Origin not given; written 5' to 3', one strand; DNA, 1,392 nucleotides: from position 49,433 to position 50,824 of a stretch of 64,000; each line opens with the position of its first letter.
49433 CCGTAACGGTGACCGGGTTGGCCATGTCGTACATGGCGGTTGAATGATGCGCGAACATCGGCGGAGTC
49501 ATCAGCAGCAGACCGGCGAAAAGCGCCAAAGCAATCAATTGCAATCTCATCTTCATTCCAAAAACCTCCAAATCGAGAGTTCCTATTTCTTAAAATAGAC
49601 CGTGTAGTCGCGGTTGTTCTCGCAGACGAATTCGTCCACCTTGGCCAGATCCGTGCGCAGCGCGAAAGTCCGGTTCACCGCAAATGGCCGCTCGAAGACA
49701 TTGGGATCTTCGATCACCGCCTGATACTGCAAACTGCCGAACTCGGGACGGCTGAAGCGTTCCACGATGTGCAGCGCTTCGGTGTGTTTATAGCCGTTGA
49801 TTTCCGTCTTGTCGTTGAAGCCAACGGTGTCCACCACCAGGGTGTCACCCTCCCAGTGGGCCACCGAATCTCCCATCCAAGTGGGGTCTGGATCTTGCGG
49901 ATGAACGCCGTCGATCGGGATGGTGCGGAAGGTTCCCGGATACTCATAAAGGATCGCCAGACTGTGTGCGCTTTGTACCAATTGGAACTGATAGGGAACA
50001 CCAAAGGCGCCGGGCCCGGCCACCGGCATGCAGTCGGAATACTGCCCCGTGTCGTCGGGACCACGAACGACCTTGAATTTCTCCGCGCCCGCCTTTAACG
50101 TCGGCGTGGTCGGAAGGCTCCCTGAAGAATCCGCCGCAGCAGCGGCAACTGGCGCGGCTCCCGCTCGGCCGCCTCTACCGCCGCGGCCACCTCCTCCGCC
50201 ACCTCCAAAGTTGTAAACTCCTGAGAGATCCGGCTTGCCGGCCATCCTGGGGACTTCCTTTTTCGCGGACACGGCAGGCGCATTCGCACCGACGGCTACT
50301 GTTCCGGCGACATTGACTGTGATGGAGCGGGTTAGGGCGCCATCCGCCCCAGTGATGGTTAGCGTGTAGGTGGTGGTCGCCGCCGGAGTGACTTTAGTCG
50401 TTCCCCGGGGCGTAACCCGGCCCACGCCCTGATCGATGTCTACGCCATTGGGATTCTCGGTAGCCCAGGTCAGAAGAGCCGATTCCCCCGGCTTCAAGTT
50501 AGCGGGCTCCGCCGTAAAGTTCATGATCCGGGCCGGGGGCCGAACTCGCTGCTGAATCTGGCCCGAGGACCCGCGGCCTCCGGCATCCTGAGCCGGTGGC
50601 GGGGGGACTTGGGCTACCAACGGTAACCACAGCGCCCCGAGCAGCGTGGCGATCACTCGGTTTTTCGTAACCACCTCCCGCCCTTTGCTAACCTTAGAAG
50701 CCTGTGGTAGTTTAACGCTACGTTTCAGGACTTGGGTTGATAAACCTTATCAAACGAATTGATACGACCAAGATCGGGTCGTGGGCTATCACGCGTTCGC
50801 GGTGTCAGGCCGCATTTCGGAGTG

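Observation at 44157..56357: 12-kb same-strand cluster of uncharacterised families around a TonB-dependent receptor: candidate novel uptake or redox system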

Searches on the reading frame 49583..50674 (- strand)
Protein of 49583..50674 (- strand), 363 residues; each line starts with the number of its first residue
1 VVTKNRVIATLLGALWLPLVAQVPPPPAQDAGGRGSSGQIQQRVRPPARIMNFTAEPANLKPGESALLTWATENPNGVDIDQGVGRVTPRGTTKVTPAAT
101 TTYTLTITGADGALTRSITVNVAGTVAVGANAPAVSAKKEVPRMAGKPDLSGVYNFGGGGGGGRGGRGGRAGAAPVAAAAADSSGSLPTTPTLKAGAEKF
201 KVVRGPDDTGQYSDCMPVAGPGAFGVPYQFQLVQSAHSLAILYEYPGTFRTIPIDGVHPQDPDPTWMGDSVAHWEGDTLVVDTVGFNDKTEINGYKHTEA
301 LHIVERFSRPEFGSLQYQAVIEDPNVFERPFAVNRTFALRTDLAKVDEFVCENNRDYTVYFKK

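Call 3: search_protein_families(library=pfam, proteins=[window:49583-50674:-], max_evalue=0.01)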
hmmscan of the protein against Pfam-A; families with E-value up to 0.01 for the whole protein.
window:49583-50674:- (363 aa): 1 family
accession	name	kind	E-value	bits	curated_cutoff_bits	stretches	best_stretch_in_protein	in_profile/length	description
PF05345.18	He_PIG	-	0.0062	17.4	24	0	62-122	33-95/96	Putative Ig domain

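Call 4: search_protein_families(library=ncbifam, proteins=[window:49583-50674:-], max_evalue=0.01)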
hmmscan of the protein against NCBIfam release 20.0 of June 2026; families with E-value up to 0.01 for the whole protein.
window:49583-50674:- (363 aa): 0 families

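Call 7: search_solved_structures(query=window:49583-50674:-, max_evalue=1, show_alignments=2)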
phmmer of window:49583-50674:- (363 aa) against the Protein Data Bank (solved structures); distinct sequences matched with E-value up to 1: 1.
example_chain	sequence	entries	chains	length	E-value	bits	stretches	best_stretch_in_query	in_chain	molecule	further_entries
8pww_B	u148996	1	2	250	0.9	11.9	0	65-172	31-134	scFv fragment for antibody MAD8-151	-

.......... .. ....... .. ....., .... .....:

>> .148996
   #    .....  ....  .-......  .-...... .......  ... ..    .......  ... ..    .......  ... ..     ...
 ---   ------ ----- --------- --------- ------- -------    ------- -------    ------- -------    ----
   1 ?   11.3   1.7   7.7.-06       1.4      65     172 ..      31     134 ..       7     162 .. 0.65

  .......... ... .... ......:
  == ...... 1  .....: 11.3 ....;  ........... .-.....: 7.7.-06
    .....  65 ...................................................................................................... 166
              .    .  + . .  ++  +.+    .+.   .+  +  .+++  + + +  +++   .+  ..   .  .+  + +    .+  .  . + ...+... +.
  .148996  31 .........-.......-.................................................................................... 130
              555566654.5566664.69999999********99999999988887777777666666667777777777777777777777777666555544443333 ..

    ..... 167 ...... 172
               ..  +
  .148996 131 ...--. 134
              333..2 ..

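Call 10: find_homologous_proteins(query=window:49583-50674:-, max_evalue=0.001)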
Query window:49583-50674:- (363 aa): 4842 proteins with E <= 0.001 among 8000 candidates; the best 120 are listed.
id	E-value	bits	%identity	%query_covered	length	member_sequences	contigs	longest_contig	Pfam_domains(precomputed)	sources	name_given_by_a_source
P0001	4.7e-220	748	89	100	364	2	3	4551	-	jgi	jgi:hypothetical protein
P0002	6.2e-202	689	85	100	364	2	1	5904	-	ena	-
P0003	2.7e-197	673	82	98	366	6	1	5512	-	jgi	jgi:hypothetical protein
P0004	1.6e-195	668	81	99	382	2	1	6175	-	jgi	jgi:hypothetical protein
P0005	3.0e-195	667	94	86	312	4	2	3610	-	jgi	jgi:hypothetical protein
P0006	9.0e-194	662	82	99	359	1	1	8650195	-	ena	-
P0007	5.2e-193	659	86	91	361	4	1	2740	-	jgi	jgi:hypothetical protein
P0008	9.0e-193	658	80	99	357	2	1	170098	-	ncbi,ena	-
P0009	1.1e-192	658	80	98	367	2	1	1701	-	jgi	-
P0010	1.2e-185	635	90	86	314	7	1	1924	-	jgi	jgi:hypothetical protein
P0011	6.0e-182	623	88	86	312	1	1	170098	-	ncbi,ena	-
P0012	2.8e-181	621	88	86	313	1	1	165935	-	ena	-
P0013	6.4e-180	616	74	100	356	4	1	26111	-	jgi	jgi:hypothetical protein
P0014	4.2e-179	613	86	86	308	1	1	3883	-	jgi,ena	-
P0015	8.8e-176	603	82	86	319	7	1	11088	-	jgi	jgi:hypothetical protein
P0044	2.3e-131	456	58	100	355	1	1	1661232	-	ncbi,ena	-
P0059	4.7e-130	452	59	97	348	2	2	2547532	-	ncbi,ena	-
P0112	9.3e-127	441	61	99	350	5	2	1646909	-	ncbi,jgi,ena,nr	ncbi:MAG TPA: hypothetical protein VMH80_23770 [Bryobacteraceae bacterium]|nr:hypothetical protein [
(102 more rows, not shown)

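Call 11: find_encoding_contigs(protein=P0006, flank=10000, max_places=3)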
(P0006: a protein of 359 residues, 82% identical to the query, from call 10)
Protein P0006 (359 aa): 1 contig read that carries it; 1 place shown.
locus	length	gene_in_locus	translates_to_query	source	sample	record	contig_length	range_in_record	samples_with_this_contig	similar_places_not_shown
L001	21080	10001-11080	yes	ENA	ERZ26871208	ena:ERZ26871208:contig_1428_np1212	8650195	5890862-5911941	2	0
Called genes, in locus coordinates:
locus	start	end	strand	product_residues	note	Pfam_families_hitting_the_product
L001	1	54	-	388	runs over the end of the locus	PF02276:CytoC_RC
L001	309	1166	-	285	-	-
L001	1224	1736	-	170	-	PF19649:DUF6152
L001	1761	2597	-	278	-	-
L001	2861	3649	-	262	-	-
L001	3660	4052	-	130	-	PF19649:DUF6152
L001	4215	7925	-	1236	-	PF13620:CarboxypepD_reg, PF25183:OMP_b-brl_4, PF00593:TonB_dep_Rec_b-barrel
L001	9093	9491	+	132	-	PF20349:DUF6644 (faint)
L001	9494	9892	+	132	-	-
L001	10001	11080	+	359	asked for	-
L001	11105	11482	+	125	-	PF19649:DUF6152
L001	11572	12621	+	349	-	-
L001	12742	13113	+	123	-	PF20349:DUF6644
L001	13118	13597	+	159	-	PF20349:DUF6644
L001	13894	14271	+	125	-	PF19649:DUF6152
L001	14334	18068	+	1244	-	PF13620:CarboxypepD_reg, PF13715:CarbopepD_reg_2 (weak), PF25183:OMP_b-brl_4, PF00593:TonB_dep_Rec_b-barrel (weak)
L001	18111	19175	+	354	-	-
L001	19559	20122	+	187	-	PF13505:OMP_b-brl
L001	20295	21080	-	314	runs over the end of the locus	PF09335:VTT_dom, PF00581:Rhodanese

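Call 12: find_encoding_contigs(protein=P0044, flank=10000, max_places=3)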
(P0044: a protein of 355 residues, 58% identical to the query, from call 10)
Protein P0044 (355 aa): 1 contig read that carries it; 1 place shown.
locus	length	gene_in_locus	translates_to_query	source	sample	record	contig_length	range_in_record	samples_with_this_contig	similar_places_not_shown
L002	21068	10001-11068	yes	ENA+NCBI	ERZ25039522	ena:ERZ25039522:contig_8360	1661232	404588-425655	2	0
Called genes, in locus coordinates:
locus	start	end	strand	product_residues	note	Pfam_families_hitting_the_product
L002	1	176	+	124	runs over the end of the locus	PF03965:Penicillinase_R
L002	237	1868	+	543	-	PF05569:Peptidase_M56, PF12543:DUF3738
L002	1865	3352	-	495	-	PF12796:Ank_2, PF13637:Ank_4, PF00023:Ank (weak), PF13857:Ank_5 (weak), PF00023:Ank (weak), PF12796:Ank_2, PF13857:Ank_5, PF00023:Ank (weak), +3 more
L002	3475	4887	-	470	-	PF07586:HXXSHH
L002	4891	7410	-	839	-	PF13442:Cytochrome_CBB3 (faint), PF07626:PSD3, PF07637:PSD5, PF07631:PSD4, PF07627:PSCyt3, PF07624:PSD2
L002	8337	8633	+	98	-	-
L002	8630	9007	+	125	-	PF01850:PIN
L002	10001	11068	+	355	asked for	-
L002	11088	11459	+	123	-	PF19649:DUF6152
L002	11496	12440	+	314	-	-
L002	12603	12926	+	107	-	PF20349:DUF6644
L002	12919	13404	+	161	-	PF20349:DUF6644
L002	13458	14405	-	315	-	-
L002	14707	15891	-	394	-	PF01833:TIG (faint)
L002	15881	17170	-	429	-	PF01674:Lipase_2 (weak)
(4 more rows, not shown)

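Call 14: find_encoding_contigs(protein=P0059, flank=10000, max_places=3)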
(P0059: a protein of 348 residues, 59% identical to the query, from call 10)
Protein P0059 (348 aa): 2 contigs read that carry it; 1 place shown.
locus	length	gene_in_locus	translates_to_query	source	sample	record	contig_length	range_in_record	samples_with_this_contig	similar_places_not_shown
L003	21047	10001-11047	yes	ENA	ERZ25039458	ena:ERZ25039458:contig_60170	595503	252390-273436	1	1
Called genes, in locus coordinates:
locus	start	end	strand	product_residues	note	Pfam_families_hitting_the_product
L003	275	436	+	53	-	-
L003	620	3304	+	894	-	PF00069:Pkinase, PF07714:PK_Tyr_Ser-Thr, PF07714:PK_Tyr_Ser-Thr, PF26549:Tricorn_N, PF07676:PD40, PF26550:Tricorn_2nd, PF07676:PD40, PF26549:Tricorn_N, +8 more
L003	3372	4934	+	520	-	PF00498:FHA, PF00211:Guanylate_cyc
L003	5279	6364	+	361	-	-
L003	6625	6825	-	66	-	-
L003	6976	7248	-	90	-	-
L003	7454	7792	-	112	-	-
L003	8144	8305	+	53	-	-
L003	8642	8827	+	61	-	-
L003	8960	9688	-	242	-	PF00392:GntR, PF07729:FCD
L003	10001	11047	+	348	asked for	-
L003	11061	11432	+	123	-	PF19649:DUF6152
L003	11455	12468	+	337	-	-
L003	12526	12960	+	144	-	PF20349:DUF6644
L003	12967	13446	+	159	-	PF20349:DUF6644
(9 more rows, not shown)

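Call 15: find_encoding_contigs(protein=P0112, flank=10000, max_places=3)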
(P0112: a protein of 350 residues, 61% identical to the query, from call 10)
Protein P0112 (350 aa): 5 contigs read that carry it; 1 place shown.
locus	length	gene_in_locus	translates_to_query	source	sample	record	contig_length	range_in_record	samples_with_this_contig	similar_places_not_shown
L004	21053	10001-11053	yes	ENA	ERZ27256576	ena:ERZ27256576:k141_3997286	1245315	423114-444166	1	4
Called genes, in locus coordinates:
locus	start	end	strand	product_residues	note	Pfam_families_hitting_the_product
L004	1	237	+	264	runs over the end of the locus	PF00702:Hydrolase, PF13419:HAD_2 (weak)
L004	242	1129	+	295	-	PF03929:PepSY_TM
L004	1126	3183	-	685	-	PF01011:PQQ, PF13360:PQQ_2, PF13570:Beta-prop_ACSF4 (weak), PF01011:PQQ, PF13442:Cytochrome_CBB3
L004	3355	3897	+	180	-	PF07291:MauE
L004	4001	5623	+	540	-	PF07519:Tannase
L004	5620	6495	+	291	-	PF00903:Glyoxalase (faint), PF13669:Glyoxalase_4 (faint)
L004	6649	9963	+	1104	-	PF13620:CarboxypepD_reg, PF13715:CarbopepD_reg_2 (weak), PF17210:SdrD_B (weak), PF25183:OMP_b-brl_4, PF00593:TonB_dep_Rec_b-barrel (weak)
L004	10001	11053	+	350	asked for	-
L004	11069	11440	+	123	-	PF19649:DUF6152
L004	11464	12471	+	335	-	-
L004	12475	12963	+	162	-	PF20349:DUF6644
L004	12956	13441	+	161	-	PF20349:DUF6644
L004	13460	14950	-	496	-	PF01436:NHL (faint), PF17170:DUF5128 (faint)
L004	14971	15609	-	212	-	-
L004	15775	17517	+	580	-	-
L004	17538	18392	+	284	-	PF00561:Abhydrolase_1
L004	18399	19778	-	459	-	PF00083:Sugar_tr, PF07690:MFS_1, PF06779:MFS_4, PF07690:MFS_1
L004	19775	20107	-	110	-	-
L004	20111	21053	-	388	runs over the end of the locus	PF01494:FAD_binding_3, PF07992:Pyr_redox_2 (faint), PF13450:NAD_binding_8 (weak), PF01593:Amino_oxidase (faint)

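Call 25: predict_structure(alignment_id=A1)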
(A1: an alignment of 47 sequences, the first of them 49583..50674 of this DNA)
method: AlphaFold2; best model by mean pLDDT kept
length: 363 residues; sequences in the alignment: 47
mean_pLDDT: 75.3   pTM: 0.60
mean pLDDT of the five models: 75.3, 73.9, 73.1, 70.2, 68.7
residues with pLDDT >= 90: 136; 70-90: 111; 50-70: 28; < 50: 88
segments of 3 or more residues with pLDDT < 50: 1-43, 132-136, 158-184, 350-358, 360-363
pLDDT, mean of each block of 10 residues (from residue 1): 40 42 41 38 70 97 96 89 86 93 92 94 84 56 94 70 34 39 63 92 78 61 76 93 78 88 85 95 90 87 94 91 93 88 70 45 44
secondary structure, 60 per line:
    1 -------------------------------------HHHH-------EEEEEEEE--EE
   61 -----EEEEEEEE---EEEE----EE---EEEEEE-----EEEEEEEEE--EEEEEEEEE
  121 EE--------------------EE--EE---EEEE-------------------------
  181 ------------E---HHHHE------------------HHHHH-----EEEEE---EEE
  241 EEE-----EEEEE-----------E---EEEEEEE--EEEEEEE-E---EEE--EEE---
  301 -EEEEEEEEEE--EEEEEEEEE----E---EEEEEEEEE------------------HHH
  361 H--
elements in order: H38-41 E49-56 E66-73 E77-80 E90-95 E101-109 E112-122 E152-155 H197-200 H220-224 E230-234 E238-243 E249-253 E269-275 E278-284 E290-292 E295-297 E302-311 E314-322 E331-339 H358-361

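Call 28: fold_search(model_id=the predicted structure, library=pdb)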
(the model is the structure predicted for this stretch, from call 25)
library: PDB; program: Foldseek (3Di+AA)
matches with E <= 10: 1226; with E <= 0.001: 2
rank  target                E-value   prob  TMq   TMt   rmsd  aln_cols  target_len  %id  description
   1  7kv7_BBB              4.5e-04  0.80  0.15  0.20  18.9       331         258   14  Surface glycan-binding protein B from Bacteroides fluxus in complex with laminaritriose (released 2021-02-17)
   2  7ceg_A                6.7e-04  0.99  0.19  0.18  21.2       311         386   11  Crystal structure of the complex between mouse PTP delta and neuroligin-3 (released 2021-02-24)
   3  9ly6_A                1.0e-03  0.60  0.16  0.15  27.3       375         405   11  antibody 20G5 (Fab')2 in complex with human B7-H3 (released 2026-03-04)
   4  1z7z_I                1.0e-03  0.57  0.15  0.13  28.2       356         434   13  Cryo-em structure of human coxsackievirus A21 complexed with five domain icam-1kilifi (released 2005-08-02)
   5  7kv5                  1.2e-03  0.63  0.15  0.20  18.9       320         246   14  Surface glycan-binding protein B from Bacteroides fluxus (released 2021-02-17)
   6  3kya                  1.2e-03  0.60  0.15  0.12  19.6       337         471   11  Crystal structure of Putative phosphatase (NP_812416.1) from BACTEROIDES THETAIOTAOMICRON VPI-5482 at 1.77 A resolution (released 2009-12-22)
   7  4pbx                  1.9e-03  0.98  0.19  0.13  20.9       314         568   11  Crystal structure of the six N-terminal domains of human receptor protein tyrosine phosphatase sigma (released 2014-11-12)
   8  7kv7_AAA              2.7e-03  0.47  0.15  0.20  18.6       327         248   15  Surface glycan-binding protein B from Bacteroides fluxus in complex with laminaritriose (released 2021-02-17)
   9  8cka_A                3.9e-03  0.77  0.17  0.13  19.6       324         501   10  Deinococcus radidurans HPI S-layer (released 2023-04-19)
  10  6arq_D                5.7e-03  1.00  0.17  0.21   5.0        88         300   23  Crystal structure of CD96 (D1) bound to CD155/necl-5 (D1-3) (released 2018-11-21)
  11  1l0q_A                5.7e-03  1.00  0.18  0.17   6.6        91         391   20  Tandem YVTN beta-propeller and PKD domains from an archaeal surface layer protein (released 2002-11-06)
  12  7b2m_A                8.9e-03  0.30  0.16  0.10  22.3       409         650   10  Cryo-EM structure of complement C4b in complex with nanobody E3 (released 2022-03-02)
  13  5k6y_A                1.0e-02  0.41  0.18  0.17  19.8       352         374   12  Sidekick-2 immunoglobulin domains 1-4, crystal form 2 (released 2016-09-28)
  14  2wp3_O                1.2e-02  1.00  0.18  0.57   4.9        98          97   17  Crystal structure of the Titin M10-Obscurin like 1 Ig complex (released 2010-02-16)
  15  7biz_A                1.3e-02  0.51  0.17  0.13  21.7       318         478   11  Structure of a B12 binding lipoprotein from Bacteroides thetaiotaomicron (released 2022-03-02)
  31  7ntp_A                3.2e-02  0.98  0.21  0.51   5.5       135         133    9  Human myelin P2 mutant V115A (released 2021-09-01)
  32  1crb                  3.2e-02  0.98  0.20  0.49   4.9       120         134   12  CRYSTALLOGRAPHIC STUDIES ON A FAMILY OF CELLULAR LIPOPHILIC TRANSPORT PROTEINS. REFINEMENT OF P2 MYELIN PROTEIN AND THE  (released 1994-12-20)
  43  6sts_A                4.2e-02  0.96  0.20  0.48   6.0       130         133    8  Human myelin protein P2 mutant R30Q (released 2020-04-08)
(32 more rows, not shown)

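Call 40: search_protein_families(library=pfam, proteins=[L004:18402-19934:-, L004:13463-15103:-], max_evalue=0.001)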
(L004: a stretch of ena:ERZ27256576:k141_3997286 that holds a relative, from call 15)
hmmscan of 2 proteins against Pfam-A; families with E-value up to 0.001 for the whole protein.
L004:18402-19934:- (511 aa): 3 families
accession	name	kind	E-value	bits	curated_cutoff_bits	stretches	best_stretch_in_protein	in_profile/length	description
PF00083.30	Sugar_tr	-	2e-50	172.5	22.3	1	122-510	46-449/452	Sugar (and other) transporter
PF07690.21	MFS_1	-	6.4e-44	150.7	33.4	2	94-369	3-247/347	Major Facilitator Superfamily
PF06779.20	MFS_4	-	1.9e-08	34.5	26.3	1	105-230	11-138/364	Uncharacterised MFS-type transporter YbfB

L004:13463-15103:- (547 aa): 3 families
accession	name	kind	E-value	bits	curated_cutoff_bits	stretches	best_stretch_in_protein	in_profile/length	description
PF01436.27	NHL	-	1.3e-12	47.5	20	1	387-410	5-28/28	NHL repeat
PF17170.10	DUF5128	-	8e-08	32.3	22.9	1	460-513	53-106/321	6-bladed beta-propeller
PF07494.17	Reg_prop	-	0.00049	20.4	20.4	0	231-246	8-23/24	Two component regulator propeller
